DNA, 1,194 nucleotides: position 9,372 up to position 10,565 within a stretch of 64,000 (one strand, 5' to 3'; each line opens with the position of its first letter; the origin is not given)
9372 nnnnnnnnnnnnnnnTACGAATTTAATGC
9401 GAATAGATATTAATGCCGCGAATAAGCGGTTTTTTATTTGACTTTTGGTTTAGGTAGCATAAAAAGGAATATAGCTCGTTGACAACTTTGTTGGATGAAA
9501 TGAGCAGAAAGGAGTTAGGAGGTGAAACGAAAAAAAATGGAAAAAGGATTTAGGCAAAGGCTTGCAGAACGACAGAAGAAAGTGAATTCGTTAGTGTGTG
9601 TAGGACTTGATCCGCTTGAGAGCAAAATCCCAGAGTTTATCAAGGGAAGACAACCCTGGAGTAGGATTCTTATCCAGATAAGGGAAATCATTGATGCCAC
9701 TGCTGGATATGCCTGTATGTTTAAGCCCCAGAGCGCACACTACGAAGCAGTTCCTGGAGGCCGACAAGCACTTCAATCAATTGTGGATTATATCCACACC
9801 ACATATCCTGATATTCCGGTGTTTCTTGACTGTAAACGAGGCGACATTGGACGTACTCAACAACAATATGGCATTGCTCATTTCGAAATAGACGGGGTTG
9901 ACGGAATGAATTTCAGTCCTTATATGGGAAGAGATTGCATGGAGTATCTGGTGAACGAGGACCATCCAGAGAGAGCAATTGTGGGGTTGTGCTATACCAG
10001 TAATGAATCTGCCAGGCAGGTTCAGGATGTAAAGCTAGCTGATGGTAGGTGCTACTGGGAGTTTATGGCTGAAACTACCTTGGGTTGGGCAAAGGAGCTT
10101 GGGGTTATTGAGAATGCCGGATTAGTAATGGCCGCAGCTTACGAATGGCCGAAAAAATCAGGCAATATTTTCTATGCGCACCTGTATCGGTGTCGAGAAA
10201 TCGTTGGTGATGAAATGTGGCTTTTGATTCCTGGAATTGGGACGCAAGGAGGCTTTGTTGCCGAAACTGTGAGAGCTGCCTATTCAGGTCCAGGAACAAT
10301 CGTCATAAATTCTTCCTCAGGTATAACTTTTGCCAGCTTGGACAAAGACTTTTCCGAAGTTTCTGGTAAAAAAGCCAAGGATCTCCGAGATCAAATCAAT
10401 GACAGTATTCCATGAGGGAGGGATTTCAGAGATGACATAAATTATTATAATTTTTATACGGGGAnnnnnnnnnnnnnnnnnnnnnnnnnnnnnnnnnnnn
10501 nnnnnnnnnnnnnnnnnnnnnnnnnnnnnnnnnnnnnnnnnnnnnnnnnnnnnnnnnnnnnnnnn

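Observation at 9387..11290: pyrF + divergent OPRT-like gene pair splits the iorA-iorB operon and looks horizontally acquired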

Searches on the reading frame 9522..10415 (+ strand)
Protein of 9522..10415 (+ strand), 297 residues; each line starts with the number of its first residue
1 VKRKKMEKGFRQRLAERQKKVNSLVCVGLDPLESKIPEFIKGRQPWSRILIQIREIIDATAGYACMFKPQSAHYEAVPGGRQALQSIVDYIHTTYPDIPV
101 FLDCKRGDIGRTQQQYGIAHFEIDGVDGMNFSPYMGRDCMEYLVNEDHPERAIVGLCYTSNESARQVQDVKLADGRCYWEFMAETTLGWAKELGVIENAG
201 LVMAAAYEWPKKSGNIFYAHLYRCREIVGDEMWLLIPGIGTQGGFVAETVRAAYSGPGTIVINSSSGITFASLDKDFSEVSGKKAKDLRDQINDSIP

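Call 4: search_protein_families(library=pfam, proteins=[window:9522-10415:+], max_evalue=0.01)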
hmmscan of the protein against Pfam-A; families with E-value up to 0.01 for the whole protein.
window:9522-10415:+ (297 aa): 1 family
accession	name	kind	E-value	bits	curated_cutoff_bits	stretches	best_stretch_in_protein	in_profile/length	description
PF00215.30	OMPdecase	-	6.8e-17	62.5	27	1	24-272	2-212/221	Orotidine 5'-phosphate decarboxylase / HUMPS family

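Call 7: search_solved_structures(query=window:9537-10415:+, max_evalue=0.001, show_alignments=2)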
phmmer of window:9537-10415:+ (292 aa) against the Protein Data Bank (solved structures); distinct sequences matched with E-value up to 0.001: 12.
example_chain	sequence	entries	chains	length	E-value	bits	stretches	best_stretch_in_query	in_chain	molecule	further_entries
3qw3_A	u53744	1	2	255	2e-23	86.4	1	9-267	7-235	Orotidine-5-phosphate decarboxylase/orotate phosphoribosyltransferase, putative (Ompdcase-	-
3qw4_B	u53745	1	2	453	1.2e-22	83.8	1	9-267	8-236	UMP synthase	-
4mjz_A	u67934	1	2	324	3.2e-21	79.1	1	3-165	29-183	Orotidine 5'-phosphate decarboxylase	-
3r89_A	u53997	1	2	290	7.4e-16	61.5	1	11-263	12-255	Orotidine 5'-phosphate decarboxylase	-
2aqw_A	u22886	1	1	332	7.3e-15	58.3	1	51-268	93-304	putative orotidine-monophosphate-decarboxylase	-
2fds_A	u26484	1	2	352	2.2e-14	56.7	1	51-273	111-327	orotidine-monophosphate-decarboxylase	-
2ffc_A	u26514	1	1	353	2.3e-14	56.6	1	51-265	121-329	orotidine 5-monophosphate decarboxylase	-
2guu_A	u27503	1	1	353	2.3e-14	56.6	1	51-265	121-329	ODcase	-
2q8z_A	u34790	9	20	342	1.2e-13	54.2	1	51-264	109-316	Orotidine-monophosphate-decarboxylase | Orotidine 5' monophosphate decarboxylase | Orotidine 5'-phosphate decarboxylase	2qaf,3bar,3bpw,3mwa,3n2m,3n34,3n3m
2f84_A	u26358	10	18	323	1.4e-13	54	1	51-264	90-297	orotidine monophosphate decarboxylase | Orotidine-monophosphate-decarboxylase | Orotidine 5'-phosphate decarboxylase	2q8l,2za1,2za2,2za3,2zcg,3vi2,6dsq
3v75_A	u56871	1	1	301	3.2e-10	43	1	17-181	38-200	Orotidine 5'-phosphate decarboxylase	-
3nqc_A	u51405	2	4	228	0.00088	21.9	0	215-248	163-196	Orotidine 5'-phosphate decarboxylase | Orotidine 5'-monophosphate decarboxylase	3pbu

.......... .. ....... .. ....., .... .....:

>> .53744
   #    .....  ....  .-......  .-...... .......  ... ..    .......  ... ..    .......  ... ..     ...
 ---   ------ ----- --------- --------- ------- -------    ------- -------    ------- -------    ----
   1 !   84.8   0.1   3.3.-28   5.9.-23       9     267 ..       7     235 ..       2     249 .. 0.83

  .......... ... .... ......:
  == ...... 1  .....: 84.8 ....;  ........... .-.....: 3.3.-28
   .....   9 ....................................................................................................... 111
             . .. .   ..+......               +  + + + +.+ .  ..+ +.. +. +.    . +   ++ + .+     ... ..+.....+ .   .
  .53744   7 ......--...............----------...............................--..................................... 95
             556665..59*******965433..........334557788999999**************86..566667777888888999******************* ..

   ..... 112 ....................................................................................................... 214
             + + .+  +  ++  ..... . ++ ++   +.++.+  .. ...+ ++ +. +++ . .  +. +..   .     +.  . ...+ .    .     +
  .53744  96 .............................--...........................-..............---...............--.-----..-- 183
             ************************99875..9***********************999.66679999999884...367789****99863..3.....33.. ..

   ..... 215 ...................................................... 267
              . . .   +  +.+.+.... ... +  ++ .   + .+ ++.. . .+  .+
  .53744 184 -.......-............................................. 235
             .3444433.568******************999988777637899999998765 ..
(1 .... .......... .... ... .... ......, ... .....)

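Call 8: search_protein_families(library=ncbifam, proteins=[window:9537-10415:+], max_evalue=0.01)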
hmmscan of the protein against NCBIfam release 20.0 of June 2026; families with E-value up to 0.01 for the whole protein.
window:9537-10415:+ (292 aa): 4 families
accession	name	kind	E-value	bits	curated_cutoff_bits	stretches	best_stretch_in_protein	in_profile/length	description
TIGR02127.1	pyrF_sub2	equivalog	6.6e-48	163.2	110.6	1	5-272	1-256/261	orotidine-5'-phosphate decarboxylase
NF004034.0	PRK05500.1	equivalog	8.5e-21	74.1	656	1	5-185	3-177/478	bifunctional orotidine-5'-phosphate decarboxylase/orotate phosphoribosyltransferase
NF010386.0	PRK13813.1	equivalog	1.8e-05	24.4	208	1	84-247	49-185/216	orotidine 5'-phosphate decarboxylase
TIGR01740.1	pyrF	equivalog_domain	0.0079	15.9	92.3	0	91-141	50-97/216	orotidine-5'-phosphate decarboxylase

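Call 18: find_homologous_proteins(query=window:9537-10415:+, max_evalue=1e-10)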
Query window:9537-10415:+ (292 aa): 7954 proteins with E <= 1e-10 among 8000 candidates; the best 120 are listed.
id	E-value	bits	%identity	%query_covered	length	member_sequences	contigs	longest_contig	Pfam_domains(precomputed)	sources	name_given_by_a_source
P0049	1.4e-198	676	100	100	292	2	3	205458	PF00215.31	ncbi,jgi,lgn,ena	-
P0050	5.3e-156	536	79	99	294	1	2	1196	PF00215.31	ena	-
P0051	1.0e-155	535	79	100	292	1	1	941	PF00215.31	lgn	-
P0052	2.4e-154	531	79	99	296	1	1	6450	PF00215.31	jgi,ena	-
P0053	4.5e-153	527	78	99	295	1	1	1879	PF00215.31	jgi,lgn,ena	-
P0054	1.6e-152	525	77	99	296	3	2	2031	PF00215.31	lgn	-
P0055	2.6e-151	521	77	99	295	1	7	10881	PF00215.31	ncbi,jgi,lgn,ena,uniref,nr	ncbi:MAG: orotidine-5'-phosphate decarboxylase [Candidatus Portnoybacteria bacterium CG23_combo_of_C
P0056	7.2e-148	510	75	99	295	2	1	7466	PF00215.31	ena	-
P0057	2.9e-142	491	72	100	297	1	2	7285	PF00215.31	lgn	-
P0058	1.5e-141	489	71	99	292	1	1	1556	PF00215.31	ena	-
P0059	1.6e-139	482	72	100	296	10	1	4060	PF00215.31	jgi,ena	-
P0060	2.5e-139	482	71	99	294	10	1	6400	PF00215.31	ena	-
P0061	6.2e-138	477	70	100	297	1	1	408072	PF00215.31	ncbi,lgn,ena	-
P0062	8.6e-138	477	74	93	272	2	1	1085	PF00215.31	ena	-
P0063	1.4e-137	476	70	99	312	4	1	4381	PF00215.31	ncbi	ncbi:MAG: orotidine-5'-phosphate decarboxylase [bacterium]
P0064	2.0e-137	475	70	100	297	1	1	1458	PF00215.31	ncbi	-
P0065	3.9e-137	475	71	100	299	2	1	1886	PF00215.31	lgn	-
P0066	5.1e-137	474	71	100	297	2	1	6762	PF00215.31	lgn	-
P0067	5.6e-137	474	70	100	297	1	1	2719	PF00215.31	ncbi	-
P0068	6.5e-137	474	69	100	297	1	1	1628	PF00215.31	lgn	-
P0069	8.3e-136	470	72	99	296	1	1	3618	PF00215.31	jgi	-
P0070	1.2e-135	470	69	99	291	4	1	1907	PF00215.31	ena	-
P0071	3.9e-135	468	72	99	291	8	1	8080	PF00215.31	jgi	-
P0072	4.0e-135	468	69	100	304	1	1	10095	PF00215.31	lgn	-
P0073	2.1e-134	466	72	98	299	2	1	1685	PF00215.31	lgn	-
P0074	2.4e-134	465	70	99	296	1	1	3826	PF00215.31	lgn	-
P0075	5.4e-134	464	71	98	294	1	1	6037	PF00215.31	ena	-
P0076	5.2e-133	461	68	100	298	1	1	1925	PF00215.31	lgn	-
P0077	1.6e-132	459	67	99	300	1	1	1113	PF00215.31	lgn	-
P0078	1.3e-131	456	70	99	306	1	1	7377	PF00215.31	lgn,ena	-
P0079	1.4e-131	456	69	100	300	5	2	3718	PF00215.31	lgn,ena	-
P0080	3.0e-131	455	68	100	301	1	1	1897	PF00215.31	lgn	-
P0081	2.2e-130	452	66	99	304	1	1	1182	PF00215.31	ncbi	-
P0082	3.8e-129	448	68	99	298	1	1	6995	PF00215.31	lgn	-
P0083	5.5e-129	448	67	100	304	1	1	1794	PF00215.31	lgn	-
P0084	9.2e-129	447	66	98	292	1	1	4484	PF00215.31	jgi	jgi:orotidine-5'-phosphate decarboxylase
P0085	1.2e-128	447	69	98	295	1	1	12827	PF00215.31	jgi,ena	-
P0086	1.9e-128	446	67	99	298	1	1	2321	PF00215.31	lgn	-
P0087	1.5e-127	443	68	100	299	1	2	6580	PF00215.31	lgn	-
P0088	3.6e-127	442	68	99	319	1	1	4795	PF00215.31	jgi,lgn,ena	-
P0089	3.9e-127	442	68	100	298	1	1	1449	PF00215.31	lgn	-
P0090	4.2e-127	442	66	100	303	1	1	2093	PF00215.31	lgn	-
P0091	5.3e-127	441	66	99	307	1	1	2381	PF00215.31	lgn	-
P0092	6.3e-127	441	67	99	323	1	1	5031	PF00215.31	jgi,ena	-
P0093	6.3e-127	441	68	98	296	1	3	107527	PF00215.31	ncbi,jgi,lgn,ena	jgi:orotidine-5'-phosphate decarboxylase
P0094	7.6e-127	441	67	98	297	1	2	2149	PF00215.31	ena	-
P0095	2.0e-126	439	64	100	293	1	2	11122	PF00215.31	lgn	-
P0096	3.4e-126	439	67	97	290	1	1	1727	PF00215.31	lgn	-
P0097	3.5e-126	439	66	100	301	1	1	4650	PF00215.31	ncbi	-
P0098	4.6e-126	438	66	100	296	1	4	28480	PF00215.31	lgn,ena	-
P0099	5.4e-126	438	68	98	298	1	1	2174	PF00215.31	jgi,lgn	-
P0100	2.5e-125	436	67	98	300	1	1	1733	PF00215.31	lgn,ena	-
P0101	2.7e-125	436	67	99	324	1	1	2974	PF00215.31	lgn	-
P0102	5.5e-125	435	65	100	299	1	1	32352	PF00215.31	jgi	jgi:orotidine-5'-phosphate decarboxylase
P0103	6.0e-125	434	66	98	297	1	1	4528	PF00215.31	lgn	-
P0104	8.2e-125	434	66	100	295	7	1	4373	PF00215.31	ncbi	-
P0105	9.1e-125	434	66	99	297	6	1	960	PF00215.31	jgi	-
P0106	9.9e-125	434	65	98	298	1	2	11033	PF00215.31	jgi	jgi:orotidine-5'-phosphate decarboxylase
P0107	1.3e-124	433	77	83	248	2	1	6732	PF00215.31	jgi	jgi:orotidine-5'-phosphate decarboxylase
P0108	1.9e-124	433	67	98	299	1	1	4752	PF00215.31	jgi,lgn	jgi:orotidine-5'-phosphate decarboxylase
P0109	4.1e-124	432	66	99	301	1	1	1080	PF00215.31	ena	-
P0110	4.4e-124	432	68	98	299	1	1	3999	PF00215.31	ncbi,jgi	jgi:orotidine-5'-phosphate decarboxylase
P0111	5.7e-124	431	68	98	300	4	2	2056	PF00215.31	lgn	-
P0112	1.3e-123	430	64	100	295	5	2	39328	PF00215.31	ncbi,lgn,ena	-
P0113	1.3e-123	430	64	100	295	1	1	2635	PF00215.31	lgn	-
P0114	1.3e-123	430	66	98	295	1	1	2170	PF00215.31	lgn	-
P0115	1.6e-123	430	65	99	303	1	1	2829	PF00215.31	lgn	-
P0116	1.6e-123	430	65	100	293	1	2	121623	PF00215.31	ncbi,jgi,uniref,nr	ncbi:orotidine-5'-phosphate decarboxylase [candidate division WS5 bacterium]|uniref:Orotidine-5'-pho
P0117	2.5e-123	429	64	100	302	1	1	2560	PF00215.31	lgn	-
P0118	5.0e-123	428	65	98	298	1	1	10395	PF00215.31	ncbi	-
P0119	7.0e-123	428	65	99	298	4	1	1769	PF00215.31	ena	-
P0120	1.1e-122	427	64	100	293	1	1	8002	PF00215.31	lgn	-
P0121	1.4e-122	427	66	99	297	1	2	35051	PF00215.31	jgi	jgi:orotidine-5'-phosphate decarboxylase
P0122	2.0e-122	426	66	97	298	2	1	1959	PF00215.31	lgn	-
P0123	2.1e-122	426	64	100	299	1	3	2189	PF00215.31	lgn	-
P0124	2.1e-122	426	67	98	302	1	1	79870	PF00215.31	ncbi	-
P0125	2.1e-122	426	65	100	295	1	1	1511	PF00215.31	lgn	-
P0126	3.0e-122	426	64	99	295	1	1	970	PF00215.31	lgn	-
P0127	3.5e-122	425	66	99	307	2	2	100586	PF00215.31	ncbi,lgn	-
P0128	5.1e-122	425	68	98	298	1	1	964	PF00215.31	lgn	-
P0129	5.4e-122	425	64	98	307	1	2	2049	PF00215.31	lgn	-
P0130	1.1e-121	424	66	99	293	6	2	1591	PF00215.31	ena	-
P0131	1.2e-121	424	65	99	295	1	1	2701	PF00215.31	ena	-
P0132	1.2e-121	424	66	99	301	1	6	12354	PF00215.31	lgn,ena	-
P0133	1.4e-121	423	64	97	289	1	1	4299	PF00215.31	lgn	-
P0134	1.5e-121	423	64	98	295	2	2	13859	PF00215.31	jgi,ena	-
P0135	2.6e-121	423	66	98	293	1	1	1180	PF00215.31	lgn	-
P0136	2.7e-121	423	65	99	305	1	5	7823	PF00215.31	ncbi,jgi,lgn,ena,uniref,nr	ncbi:orotidine-5'-phosphate decarboxylase [Candidatus Falkowbacteria bacterium CG11_big_fil_rev_8_21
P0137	3.8e-121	422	63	98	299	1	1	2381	PF00215.31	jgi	jgi:orotidine-5'-phosphate decarboxylase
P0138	4.5e-121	422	64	98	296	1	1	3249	PF00215.31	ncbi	ncbi:MAG: orotidine-5'-phosphate decarboxylase [Patescibacteria group bacterium]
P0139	4.7e-121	422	66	99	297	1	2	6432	PF00215.31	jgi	jgi:orotidine-5'-phosphate decarboxylase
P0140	5.0e-121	422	66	98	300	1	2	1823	PF00215.31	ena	-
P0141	7.0e-121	421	65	98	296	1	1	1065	PF00215.31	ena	-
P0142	7.9e-121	421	65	99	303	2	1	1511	PF00215.31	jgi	jgi:orotidine-5'-phosphate decarboxylase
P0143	1.8e-120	420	66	97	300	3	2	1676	PF00215.31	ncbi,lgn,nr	ncbi:orotidine-5'-phosphate decarboxylase [Candidatus Parcubacteria bacterium]|nr:orotidine-5'-phosp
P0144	2.4e-120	419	65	100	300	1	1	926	PF00215.31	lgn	-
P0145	2.7e-120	419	63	97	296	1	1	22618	PF00215.31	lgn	-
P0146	3.2e-120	419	68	97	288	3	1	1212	PF00215.31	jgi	-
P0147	6.0e-120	418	63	98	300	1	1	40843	PF00215.31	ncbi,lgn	-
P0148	7.7e-120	418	64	99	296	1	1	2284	PF00215.31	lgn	-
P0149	1.1e-119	417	64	99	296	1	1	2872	PF00215.31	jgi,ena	-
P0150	1.1e-119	417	65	98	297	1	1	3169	PF00215.31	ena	-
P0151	1.4e-119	417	64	99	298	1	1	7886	PF00215.31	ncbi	-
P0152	2.0e-119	416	64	99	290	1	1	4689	PF00215.31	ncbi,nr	ncbi:MAG: orotidine-5'-phosphate decarboxylase [Candidatus Staskawiczbacteria bacterium]|nr:orotidin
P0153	3.7e-119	416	63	100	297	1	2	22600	PF00215.31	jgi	jgi:orotidine-5'-phosphate decarboxylase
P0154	3.7e-119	416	64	99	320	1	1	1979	PF00215.31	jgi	-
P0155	1.1e-118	414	62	100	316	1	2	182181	PF00215.31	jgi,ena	-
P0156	1.4e-118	414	65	99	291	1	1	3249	PF00215.31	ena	-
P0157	1.5e-118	413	66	97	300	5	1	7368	PF00215.31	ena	-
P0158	1.7e-118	413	64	99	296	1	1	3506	PF00215.31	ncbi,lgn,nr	ncbi:MAG: orotidine-5'-phosphate decarboxylase [Patescibacteria group bacterium]|nr:orotidine-5'-pho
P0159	2.1e-118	413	64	97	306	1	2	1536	PF00215.31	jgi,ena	-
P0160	3.3e-118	412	66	98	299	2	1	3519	PF00215.31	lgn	-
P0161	3.5e-118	412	63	100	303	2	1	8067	PF00215.31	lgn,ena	-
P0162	3.9e-118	412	65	98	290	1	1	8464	PF00215.31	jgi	jgi:orotidine-5'-phosphate decarboxylase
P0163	3.9e-118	412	65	98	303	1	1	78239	PF00215.31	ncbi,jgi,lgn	ncbi:MAG: orotidine-5'-phosphate decarboxylase [Parcubacteria group bacterium]|jgi:orotidine-5'-phos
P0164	4.3e-118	412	61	99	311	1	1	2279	PF00215.31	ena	-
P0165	4.8e-118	412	64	99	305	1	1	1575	PF00215.31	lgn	-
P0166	5.8e-118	412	63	98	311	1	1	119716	PF00215.31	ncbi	-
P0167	6.0e-118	412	64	100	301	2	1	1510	PF00215.31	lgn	-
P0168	9.8e-118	411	64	97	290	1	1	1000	PF00215.31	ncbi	-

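Call 19: find_encoding_contigs(protein=P0049, flank=3000, max_places=3)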
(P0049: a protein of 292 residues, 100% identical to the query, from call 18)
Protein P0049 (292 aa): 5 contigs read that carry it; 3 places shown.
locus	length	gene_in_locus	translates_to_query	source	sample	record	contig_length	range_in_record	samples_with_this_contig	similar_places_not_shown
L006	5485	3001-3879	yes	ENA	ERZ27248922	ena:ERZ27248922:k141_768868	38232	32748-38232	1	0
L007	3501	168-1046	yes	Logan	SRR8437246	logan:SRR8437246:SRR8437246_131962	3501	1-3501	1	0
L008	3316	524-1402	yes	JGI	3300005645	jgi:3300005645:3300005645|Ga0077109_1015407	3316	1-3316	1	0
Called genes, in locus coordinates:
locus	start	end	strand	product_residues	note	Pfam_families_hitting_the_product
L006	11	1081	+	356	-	-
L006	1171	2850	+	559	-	PF01855:POR_N, PF02775:TPP_enzyme_C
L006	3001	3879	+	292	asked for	PF00215:OMPdecase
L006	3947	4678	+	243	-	-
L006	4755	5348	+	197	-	PF01558:POR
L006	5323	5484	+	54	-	?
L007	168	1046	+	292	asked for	PF00215:OMPdecase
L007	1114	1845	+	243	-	-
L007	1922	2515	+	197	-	PF01558:POR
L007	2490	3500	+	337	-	PF01909:NTP_transf_2, PF18765:Polbeta (weak)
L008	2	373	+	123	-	?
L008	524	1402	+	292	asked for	PF00215:OMPdecase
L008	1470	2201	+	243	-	-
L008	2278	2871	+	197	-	PF01558:POR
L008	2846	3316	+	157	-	?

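Call 20: find_encoding_contigs(protein=P0061, flank=6000, max_places=1)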
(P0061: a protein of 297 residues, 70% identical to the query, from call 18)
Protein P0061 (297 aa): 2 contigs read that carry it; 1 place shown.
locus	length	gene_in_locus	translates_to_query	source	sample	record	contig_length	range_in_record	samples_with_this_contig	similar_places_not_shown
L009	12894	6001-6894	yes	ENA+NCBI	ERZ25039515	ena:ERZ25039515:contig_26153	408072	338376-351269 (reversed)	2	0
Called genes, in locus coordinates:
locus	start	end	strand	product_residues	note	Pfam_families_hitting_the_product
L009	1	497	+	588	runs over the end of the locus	PF13229:Beta_helix (weak)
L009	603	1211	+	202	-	PF00334:NDK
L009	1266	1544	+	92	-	-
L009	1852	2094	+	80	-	-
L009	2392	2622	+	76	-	-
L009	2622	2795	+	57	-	-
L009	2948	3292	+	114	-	-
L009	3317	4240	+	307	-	-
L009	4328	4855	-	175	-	-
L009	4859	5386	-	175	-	-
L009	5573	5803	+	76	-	-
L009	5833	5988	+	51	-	-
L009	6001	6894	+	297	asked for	PF00215:OMPdecase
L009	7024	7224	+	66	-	-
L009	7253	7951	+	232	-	PF00156:Pribosyltran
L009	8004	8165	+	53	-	-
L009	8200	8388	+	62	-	-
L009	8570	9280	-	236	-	PF03162:Y_phosphatase2, PF22741:PTP-NADK, PF22784:PTP-SAK, PF22785:Tc-R-P, PF14566:PTPlike_phytase, PF00782:DSPc (weak)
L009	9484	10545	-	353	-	PF13360:PQQ_2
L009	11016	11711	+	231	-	PF02163:Peptidase_M50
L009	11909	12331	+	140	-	PF00164:Ribosom_S12_S23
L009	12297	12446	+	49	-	-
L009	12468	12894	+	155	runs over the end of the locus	PF00177:Ribosomal_S7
